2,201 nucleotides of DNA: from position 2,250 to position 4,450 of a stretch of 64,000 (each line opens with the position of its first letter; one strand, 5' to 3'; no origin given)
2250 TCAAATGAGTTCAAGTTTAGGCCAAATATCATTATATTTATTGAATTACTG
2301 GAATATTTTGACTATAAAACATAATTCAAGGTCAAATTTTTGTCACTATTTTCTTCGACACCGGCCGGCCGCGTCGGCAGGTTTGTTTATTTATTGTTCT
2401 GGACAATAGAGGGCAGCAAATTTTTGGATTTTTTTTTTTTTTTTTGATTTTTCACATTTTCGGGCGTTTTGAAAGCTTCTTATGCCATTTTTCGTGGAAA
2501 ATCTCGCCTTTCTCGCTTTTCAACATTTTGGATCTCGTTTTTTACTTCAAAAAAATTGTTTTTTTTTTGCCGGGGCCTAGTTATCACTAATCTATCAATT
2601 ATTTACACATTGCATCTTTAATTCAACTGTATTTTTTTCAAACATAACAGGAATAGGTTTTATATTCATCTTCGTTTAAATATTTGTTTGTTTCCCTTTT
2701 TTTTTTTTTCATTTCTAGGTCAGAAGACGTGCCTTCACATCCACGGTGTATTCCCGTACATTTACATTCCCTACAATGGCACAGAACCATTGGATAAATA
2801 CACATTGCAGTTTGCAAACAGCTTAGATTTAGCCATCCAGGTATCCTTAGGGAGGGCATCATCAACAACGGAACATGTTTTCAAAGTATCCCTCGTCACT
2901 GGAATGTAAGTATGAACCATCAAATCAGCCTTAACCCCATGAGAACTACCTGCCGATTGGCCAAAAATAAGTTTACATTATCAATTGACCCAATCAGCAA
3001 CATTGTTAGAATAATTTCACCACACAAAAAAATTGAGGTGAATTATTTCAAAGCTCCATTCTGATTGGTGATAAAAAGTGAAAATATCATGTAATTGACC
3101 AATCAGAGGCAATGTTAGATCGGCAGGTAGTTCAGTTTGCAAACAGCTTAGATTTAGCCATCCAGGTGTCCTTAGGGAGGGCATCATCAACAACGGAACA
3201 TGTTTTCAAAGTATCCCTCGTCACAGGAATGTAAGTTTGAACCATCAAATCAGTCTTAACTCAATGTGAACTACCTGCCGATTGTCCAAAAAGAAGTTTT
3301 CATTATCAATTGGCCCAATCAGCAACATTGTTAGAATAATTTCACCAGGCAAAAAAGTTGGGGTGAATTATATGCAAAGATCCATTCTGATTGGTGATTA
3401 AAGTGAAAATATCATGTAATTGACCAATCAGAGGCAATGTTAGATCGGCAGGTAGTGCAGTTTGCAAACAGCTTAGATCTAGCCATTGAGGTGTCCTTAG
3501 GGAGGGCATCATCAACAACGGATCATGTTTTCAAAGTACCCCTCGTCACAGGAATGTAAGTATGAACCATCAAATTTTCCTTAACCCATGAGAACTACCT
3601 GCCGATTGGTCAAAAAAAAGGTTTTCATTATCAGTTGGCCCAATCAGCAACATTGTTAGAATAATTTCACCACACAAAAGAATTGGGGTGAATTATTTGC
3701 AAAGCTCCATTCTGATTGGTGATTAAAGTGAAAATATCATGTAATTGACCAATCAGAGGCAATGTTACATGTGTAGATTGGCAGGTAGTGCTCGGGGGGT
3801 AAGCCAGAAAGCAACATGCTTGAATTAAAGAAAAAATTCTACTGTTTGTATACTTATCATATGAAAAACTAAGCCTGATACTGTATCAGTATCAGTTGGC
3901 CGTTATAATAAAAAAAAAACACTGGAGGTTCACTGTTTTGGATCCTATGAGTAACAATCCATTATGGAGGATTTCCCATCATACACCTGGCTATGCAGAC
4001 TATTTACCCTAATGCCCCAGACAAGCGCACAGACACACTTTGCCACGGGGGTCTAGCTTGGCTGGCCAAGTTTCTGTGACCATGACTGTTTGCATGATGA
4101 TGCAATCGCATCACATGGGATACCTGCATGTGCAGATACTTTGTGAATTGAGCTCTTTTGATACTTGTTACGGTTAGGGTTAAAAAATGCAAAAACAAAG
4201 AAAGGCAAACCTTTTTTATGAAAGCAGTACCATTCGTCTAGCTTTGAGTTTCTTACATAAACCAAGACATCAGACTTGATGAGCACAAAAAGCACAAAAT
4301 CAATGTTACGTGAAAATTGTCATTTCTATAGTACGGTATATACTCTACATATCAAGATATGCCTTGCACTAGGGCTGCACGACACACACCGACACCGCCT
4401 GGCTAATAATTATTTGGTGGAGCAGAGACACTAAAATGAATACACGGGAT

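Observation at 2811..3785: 325-bp tandem triplication that copies an exon 3' end, its splice donor and a MITE, creating two decoy exons in the downstream intron.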

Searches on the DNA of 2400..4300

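Call 56: search_rna_families(source=window, start=2400, end=4300, threshold=evalue, max_evalue=1)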
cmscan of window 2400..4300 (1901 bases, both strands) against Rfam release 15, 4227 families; matches with E-value up to 1: 0.
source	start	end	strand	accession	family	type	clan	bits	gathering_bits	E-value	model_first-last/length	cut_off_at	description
